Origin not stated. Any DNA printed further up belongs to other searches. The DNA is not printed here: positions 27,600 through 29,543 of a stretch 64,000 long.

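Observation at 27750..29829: Transposase-type zinc ribbon fused to a calcineurin-like metallophosphoesterase, followed by a small HExxH peptidase, at the very end of the virion/ejected-protein operon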

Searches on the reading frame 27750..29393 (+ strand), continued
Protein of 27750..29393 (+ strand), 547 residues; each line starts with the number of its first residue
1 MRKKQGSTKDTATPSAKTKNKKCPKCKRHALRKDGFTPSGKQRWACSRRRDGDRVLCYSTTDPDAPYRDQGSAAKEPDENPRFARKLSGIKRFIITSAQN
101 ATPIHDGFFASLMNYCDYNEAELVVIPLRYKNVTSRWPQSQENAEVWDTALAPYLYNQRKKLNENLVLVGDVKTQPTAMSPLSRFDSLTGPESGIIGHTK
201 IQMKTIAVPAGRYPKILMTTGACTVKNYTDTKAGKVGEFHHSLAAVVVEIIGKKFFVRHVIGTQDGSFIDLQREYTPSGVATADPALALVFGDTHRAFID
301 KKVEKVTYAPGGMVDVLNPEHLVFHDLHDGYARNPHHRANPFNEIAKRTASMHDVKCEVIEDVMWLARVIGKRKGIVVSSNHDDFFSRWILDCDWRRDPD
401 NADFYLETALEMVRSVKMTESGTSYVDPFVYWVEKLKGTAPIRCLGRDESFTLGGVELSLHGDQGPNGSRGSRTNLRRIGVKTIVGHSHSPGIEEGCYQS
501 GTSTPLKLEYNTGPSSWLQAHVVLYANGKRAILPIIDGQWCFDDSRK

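Call 35: find_related_loci(query=A2, collection=viral_contigs, flank=10000)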
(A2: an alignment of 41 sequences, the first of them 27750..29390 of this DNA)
Query A2 (547 aa) in viral_contigs; peptide patterns used: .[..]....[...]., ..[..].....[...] (x = any residue, [..] = any of these).
600 stretches matched a pattern (row limit reached: there are more); 567 encode a relative of the query (tblastn E <= 1e-3); the best 80 are kept; 80 distinct loci.
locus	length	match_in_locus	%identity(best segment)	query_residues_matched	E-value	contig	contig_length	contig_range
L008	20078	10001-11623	77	1-543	0e+0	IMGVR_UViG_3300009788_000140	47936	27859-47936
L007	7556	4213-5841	72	1-547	0e+0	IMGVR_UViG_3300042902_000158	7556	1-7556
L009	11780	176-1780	70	1-540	0e+0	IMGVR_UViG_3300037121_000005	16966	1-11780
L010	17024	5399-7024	68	1-543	0e+0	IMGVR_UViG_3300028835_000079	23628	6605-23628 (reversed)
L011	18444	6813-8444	66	1-540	0e+0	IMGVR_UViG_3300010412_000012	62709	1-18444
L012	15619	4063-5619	57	22-540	0e+0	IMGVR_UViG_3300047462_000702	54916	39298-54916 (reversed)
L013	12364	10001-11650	55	1-540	0e+0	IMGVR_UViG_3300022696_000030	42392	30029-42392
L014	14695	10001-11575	54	17-540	0e+0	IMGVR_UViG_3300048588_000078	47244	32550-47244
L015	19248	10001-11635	53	2-546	0e+0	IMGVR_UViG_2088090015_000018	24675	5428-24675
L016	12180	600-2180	54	15-540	0e+0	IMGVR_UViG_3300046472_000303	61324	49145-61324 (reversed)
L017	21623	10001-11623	77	1-543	0e+0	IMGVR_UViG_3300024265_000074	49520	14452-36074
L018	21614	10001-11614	52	1-539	0e+0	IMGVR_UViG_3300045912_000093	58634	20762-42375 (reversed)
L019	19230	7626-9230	51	12-540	0e+0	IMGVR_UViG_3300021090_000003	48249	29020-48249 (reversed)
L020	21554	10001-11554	52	23-540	0e+0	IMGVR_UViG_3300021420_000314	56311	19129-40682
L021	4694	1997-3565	52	15-540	0e+0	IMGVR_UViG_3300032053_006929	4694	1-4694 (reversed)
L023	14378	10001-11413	56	72-543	2e-175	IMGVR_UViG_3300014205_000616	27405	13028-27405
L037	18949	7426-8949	50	23-540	2e-161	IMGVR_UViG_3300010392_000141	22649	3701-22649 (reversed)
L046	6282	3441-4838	52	79-540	1e-159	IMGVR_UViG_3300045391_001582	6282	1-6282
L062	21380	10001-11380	49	83-540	2e-144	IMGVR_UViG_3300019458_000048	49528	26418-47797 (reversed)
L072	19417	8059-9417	48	91-540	1e-140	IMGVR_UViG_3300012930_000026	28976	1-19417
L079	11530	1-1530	46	43-540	8e-139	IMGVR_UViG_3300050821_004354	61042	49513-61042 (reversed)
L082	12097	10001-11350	49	93-540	4e-137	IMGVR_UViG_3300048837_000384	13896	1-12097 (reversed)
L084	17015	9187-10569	46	82-540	1e-135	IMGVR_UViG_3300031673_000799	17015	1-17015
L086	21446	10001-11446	46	70-540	2e-135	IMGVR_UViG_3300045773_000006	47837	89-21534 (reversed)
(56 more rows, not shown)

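Call 43: predict_structure(alignment_id=A2)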
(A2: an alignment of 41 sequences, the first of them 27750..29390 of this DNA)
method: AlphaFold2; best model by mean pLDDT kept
length: 547 residues; sequences in the alignment: 41
mean_pLDDT: 82.1   pTM: 0.78
mean pLDDT of the five models: 82.1, 82.0, 81.4, 80.6, 80.2
residues with pLDDT >= 90: 218; 70-90: 230; 50-70: 66; < 50: 33
segments of 3 or more residues with pLDDT < 50: 1-18, 230-237
pLDDT, mean of each block of 10 residues (from residue 1): 41 43 76 83 82 76 68 54 83 95 95 97 93 79 86 94 93 79 84 92 83 89 78 51 94 93 96 97 96 83 91 94 87 77 85 89 93 88 73 84 92 90 85 92 84 85 51 61 79 86 61 72 94 92 71
secondary structure, 60 per line:
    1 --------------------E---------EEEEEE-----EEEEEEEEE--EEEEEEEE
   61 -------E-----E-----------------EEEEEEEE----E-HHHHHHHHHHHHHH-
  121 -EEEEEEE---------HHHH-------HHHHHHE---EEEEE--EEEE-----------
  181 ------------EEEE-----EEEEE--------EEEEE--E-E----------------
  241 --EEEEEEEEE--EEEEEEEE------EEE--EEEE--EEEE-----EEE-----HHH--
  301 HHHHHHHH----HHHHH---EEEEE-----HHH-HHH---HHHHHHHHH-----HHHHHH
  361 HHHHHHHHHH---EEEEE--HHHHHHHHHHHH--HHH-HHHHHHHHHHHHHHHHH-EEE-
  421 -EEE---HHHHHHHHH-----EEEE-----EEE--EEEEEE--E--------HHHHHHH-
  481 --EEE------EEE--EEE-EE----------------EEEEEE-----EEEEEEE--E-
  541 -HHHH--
elements in order: E31-36 E42-50 E53-60 E92-99 H106-119 E122-128 H138-141 H149-154 E159-163 E166-169 E193-196 E202-206 E215-219 E243-251 E254-261 E268-270 E273-276 E279-282 E288-290 H301-308 H313-317 E321-325 H341-349 H355-370 E374-378 H381-392 H399-415 E417-419 E422-424 H428-436 E442-445 E451-453 E456-461 H473-479 E483-485 E492-494 E497-499 E519-524 E530-536 H542-545

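Call 47: search_protein_families(library=pfam, alignment_id=A2, max_evalue=0.1)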
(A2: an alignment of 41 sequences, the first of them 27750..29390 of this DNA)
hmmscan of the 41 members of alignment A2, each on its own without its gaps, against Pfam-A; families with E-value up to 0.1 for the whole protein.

A. member 1, window:27750-29390:+ (547 aa): 0 families

B. families by the number of members that match (of 41 scanned): 17 families
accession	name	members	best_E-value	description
PF03811.18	Zn_ribbon_InsA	11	6.3e-05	InsA N-terminal domain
PF12850.12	Metallophos_2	3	1.5e-06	Calcineurin-like phosphoesterase superfamily domain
PF23783.1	Zn_ribbon_TiaS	3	0.00096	TiaS C-terminal zinc ribbon domain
PF13408.12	Zn_ribbon_recom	3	0.016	Recombinase zinc beta ribbon domain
PF14803.11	Zn_ribbon_Nudix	2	0.017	Nudix N-terminal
PF14952.11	zf-tcix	1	0.0038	Putative treble-clef, zinc-finger, Zn-binding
PF12060.13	DUF3541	1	0.0051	Domain of unknown function (DUF3541)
PF04921.20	XAP5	1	0.0085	XAP5, circadian clock regulator C-terminal domain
PF08772.16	Zn_ribbon_NOB1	1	0.036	Nin one binding (NOB1) Zn-ribbon like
PF03221.22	HTH_Tnp_Tc5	1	0.04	Tc5 transposase DNA-binding domain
PF13248.11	Zn_ribbon_3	1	0.041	zinc-ribbon domain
PF22347.1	AvrPiz-t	1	0.044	Avirulence protein AvrPiz-t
PF25118.1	EFL1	1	0.047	Elongation factor-like GTPase 1-like domain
PF13240.11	Zn_Ribbon_1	1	0.055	zinc-ribbon domain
PF07282.18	Cas12f1-like_TNB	1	0.065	Cas12f1-like, TNB domain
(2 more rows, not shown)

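Call 48: fold_search(model_id=the predicted structure, library=pdb)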
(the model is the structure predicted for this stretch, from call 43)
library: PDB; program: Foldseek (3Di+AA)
matches with E <= 10: 322; with E <= 0.001: 3
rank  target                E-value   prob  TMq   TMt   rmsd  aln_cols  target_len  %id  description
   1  5w8m_C                5.2e-04  0.99  0.20  0.47   8.9       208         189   13  Crystal structure of Chaetomium thermophilum Vps29 (released 2018-06-13)
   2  5xcj_B                5.8e-04  1.00  0.20  0.49   7.8       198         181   13  Crystal structure of Vps29 single mutant (D62A) from Entamoeba histolytica (released 2017-10-18)
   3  5w8m_B                9.2e-04  0.99  0.19  0.44   9.1       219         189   10  Crystal structure of Chaetomium thermophilum Vps29 (released 2018-06-13)
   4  6xs5_A                1.2e-03  0.99  0.21  0.50   6.9       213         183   12  Crystal structure of human Vps29 complexed with RaPID-derived cyclic peptide RT-D1 (released 2021-07-14)
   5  6xs7_A                1.8e-03  0.97  0.19  0.45   7.4       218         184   12  Crystal structure of human Vps29 complexed with RaPID-derived cyclic peptide RT-D2 (released 2021-07-14)
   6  5gtu_A                2.0e-03  0.95  0.17  0.41   9.0       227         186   10  Structural and mechanistic insights into regulation of the retromer coat by TBC1d5 (released 2016-12-07)
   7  5xck_B                2.1e-03  0.98  0.19  0.48   8.7       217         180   12  Crystal structure of Vps29 double mutant (D62A/H86A) from Entamoeba histolytica (released 2017-10-18)
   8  8ese_Z                2.3e-03  0.98  0.20  0.49   7.6       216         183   11  Crystal structure of human Vps29 bound to a peptide from Vps35L (released 2023-05-24)
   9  1z2w_A                2.5e-03  0.96  0.19  0.45   8.3       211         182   11  Crystal structure of mouse Vps29 complexed with Mn2+ (released 2005-06-21)
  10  8sym_B                2.5e-03  0.93  0.17  0.41   9.3       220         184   12  Human VPS29/VPS35L Complex (Locally refined map) (released 2023-11-01)
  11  5xck_A                2.6e-03  0.99  0.20  0.50   7.6       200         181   14  Crystal structure of Vps29 double mutant (D62A/H86A) from Entamoeba histolytica (released 2017-10-18)
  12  5w8m_F                2.8e-03  0.93  0.18  0.42   9.0       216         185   10  Crystal structure of Chaetomium thermophilum Vps29 (released 2018-06-13)
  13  5xce_A                3.1e-03  0.99  0.20  0.51   8.3       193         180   13  Crystal structure of Wild type Vps29 from Entamoeba histolytica (released 2017-10-04)
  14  8fud_A                3.1e-03  0.96  0.19  0.45   8.3       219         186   10  Crystal structure of Vps29 in complex with Chaetomium thermophilum Vps5 (71 to 80) (released 2024-07-24)
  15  5w8m_A                3.1e-03  0.94  0.19  0.42   7.8       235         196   10  Crystal structure of Chaetomium thermophilum Vps29 (released 2018-06-13)
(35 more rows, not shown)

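Call 58: find_related_loci(query=A2, collection=genome_contigs, flank=6000)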
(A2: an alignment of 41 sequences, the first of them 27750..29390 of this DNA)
Query A2 (547 aa) in genome_contigs; peptide patterns used: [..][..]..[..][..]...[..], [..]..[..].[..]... (x = any residue, [..] = any of these).
121 stretches matched a pattern; 20 encode a relative of the query (tblastn E <= 1e-3); 20 distinct loci.
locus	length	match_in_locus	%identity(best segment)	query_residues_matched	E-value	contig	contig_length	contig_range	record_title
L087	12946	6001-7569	54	12-540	0e+0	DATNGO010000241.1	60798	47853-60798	MAG TPA_asm: Acidobacteriaceae bacterium isolate SMAG_U11323 k141_4640418, whole genome shotgun sequence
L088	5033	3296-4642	57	91-540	8e-170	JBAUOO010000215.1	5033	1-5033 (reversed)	MAG: Steroidobacteraceae bacterium isolate MFD04660_ilm_asm_bin42 k127_144500, whole genome shotgun sequence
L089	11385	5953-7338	51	80-540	1e-160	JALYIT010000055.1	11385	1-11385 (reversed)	MAG: Pseudomonadota bacterium isolate HIE bin32 SD1475-77_k127_926304, whole genome shotgun sequence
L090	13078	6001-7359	50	90-540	7e-157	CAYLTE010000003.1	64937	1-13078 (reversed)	MAG TPA_asm: uncultured Burkholderiales bacterium isolate SRP329715_co2_15 genome assembly, contig: NODE_900_length_6493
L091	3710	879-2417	46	22-547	2e-158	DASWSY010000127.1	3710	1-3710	MAG TPA_asm: Rhizobacter sp. isolate SMAG_U3561 k141_412529, whole genome shotgun sequence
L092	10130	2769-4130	47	90-540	7e-141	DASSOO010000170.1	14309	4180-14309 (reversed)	MAG TPA_asm: Gammaproteobacteria bacterium isolate SMAG_U1254 k141_1809330, whole genome shotgun sequence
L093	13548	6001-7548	44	23-540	7e-142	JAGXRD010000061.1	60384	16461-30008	MAG: Alphaproteobacteria bacterium isolate CROMO_A_67 c_000000423149, whole genome shotgun sequence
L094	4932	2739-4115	45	91-540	1e-131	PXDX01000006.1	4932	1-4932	MAG: candidate division WWE3 bacterium isolate T3Sed10_354 T3-Sed10-C49435, whole genome shotgun sequence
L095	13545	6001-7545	42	22-540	3e-128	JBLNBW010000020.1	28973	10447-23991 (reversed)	MAG: Rhodospirillaceae bacterium isolate MAG141 PRJNA950955_bin47_renamed_19, whole genome shotgun sequence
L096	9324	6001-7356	45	92-540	1e-124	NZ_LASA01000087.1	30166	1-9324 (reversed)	Endozoicomonas arenosclerae strain ab112 bacteriosponge_c46, whole genome shotgun sequence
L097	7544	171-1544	41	92-542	1e-107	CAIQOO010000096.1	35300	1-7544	MAG: uncultured beta proteobacterium isolate Loclat_bin-12181 genome assembly, contig: bin-12181:096/243, whole genome s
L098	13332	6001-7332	40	92-540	7e-98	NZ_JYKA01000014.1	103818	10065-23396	Chromobacterium subtsugae strain PRAA4-1 Contig.14, whole genome shotgun sequence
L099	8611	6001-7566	33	30-539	3e-79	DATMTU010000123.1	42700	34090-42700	MAG TPA_asm: Dongiaceae bacterium isolate SMAG_U13021 k141_365737, whole genome shotgun sequence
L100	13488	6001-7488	34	22-540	7e-79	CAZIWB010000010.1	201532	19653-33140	MAG TPA_asm: uncultured Cellvibrionaceae bacterium isolate SRP193066_co1_141 genome assembly, contig: NODE_93_length_201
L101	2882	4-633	56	334-542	1e-76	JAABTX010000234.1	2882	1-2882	MAG: Thioalkalivibrio sp. isolate S25.Bin012 Scaffold_228_1, whole genome shotgun sequence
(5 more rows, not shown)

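Call 70: search_protein_families(library=pfam, proteins=[L037:8946-9434:+, L010:7024-7716:+, L082:9594-9896:+, L087:8400-8939:+, L023:11436-11909:+, L084:11208-11765:+, L079:1939-2400:+, L062:8520-9017:+], max_evalue=0.01)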
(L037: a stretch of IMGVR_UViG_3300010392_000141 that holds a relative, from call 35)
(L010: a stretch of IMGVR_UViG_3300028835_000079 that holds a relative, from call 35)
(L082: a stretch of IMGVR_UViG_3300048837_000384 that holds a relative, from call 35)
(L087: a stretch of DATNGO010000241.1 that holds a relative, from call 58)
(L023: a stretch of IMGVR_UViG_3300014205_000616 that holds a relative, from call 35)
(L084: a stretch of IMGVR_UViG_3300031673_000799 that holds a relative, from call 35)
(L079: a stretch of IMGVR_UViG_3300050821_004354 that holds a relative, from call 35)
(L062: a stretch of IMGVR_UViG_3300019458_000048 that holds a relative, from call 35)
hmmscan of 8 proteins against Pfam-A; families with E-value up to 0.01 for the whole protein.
L037:8946-9434:+ (162 aa): 0 families

L010:7024-7716:+ (230 aa): 1 family
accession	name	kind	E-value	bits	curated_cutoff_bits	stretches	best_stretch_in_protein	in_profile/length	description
PF00574.28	CLP_protease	-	1.2e-19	71.3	20.2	1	52-216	25-179/182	Clp protease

L082:9594-9896:+ (100 aa): 0 families

L087:8400-8939:+ (179 aa): 1 family
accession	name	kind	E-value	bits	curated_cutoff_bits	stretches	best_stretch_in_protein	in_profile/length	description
PF18909.5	dGTP_diPhyd_N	-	3.9e-23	81.7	27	1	8-107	1-99/99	dATP/dGTP diphosphohydrolase, N-terminal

L023:11436-11909:+ (157 aa): 1 family
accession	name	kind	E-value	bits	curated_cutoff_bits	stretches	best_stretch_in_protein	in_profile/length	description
PF18909.5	dGTP_diPhyd_N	-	1.5e-10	41.4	27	1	42-116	17-93/99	dATP/dGTP diphosphohydrolase, N-terminal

L084:11208-11765:+ (185 aa): 4 families
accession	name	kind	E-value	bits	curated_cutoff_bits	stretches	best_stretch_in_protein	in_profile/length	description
PF21448.3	DNMK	-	1e-18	68.2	27.1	1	64-168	129-230/232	Deoxynucleotide monophosphate kinase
PF13238.12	AAA_18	-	0.00017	22.5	29.4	1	3-56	1-51/128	AAA domain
PF13521.12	AAA_28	-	0.0016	19.1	27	1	4-39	3-37/164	AAA domain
PF00931.28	NB-ARC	-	0.0083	15.9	23.5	0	3-23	21-41/248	NB-ARC domain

L079:1939-2400:+ (153 aa): 2 families
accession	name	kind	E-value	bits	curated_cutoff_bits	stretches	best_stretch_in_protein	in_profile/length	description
PF14359.12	DUF4406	-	2.8e-16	60.1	22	1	10-112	2-80/91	Domain of unknown function (DUF4406)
PF12419.13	DUF3670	-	3.2e-05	24.1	27.6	0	68-108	5-44/136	SNF2 Helicase protein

L062:8520-9017:+ (165 aa): 1 family
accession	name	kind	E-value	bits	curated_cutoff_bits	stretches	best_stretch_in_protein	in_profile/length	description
PF00959.24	Phage_lysozyme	-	2.1e-46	157.7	22.3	1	26-157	1-125/125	Phage lysozyme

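Call 80: find_encoding_contigs(protein=P0001, flank=10000, max_places=2)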
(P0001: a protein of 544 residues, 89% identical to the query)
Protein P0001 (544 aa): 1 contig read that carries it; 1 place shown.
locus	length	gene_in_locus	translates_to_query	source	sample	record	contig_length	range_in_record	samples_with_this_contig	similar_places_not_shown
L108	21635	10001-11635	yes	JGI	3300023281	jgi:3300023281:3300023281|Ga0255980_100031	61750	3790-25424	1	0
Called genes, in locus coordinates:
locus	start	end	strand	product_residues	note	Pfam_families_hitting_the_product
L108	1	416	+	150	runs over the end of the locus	-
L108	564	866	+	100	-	-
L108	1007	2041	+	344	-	-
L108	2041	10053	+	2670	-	-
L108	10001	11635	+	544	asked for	-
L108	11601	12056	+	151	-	-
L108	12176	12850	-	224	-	PF18909:dGTP_diPhyd_N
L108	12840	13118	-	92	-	-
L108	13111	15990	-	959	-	PF06048:DUF927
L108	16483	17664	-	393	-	-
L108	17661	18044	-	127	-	-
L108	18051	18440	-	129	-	-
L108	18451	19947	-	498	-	PF00270:DEAD, PF04851:ResIII, PF00176:SNF2-rel_dom, PF00271:Helicase_C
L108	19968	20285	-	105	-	-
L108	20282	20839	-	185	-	-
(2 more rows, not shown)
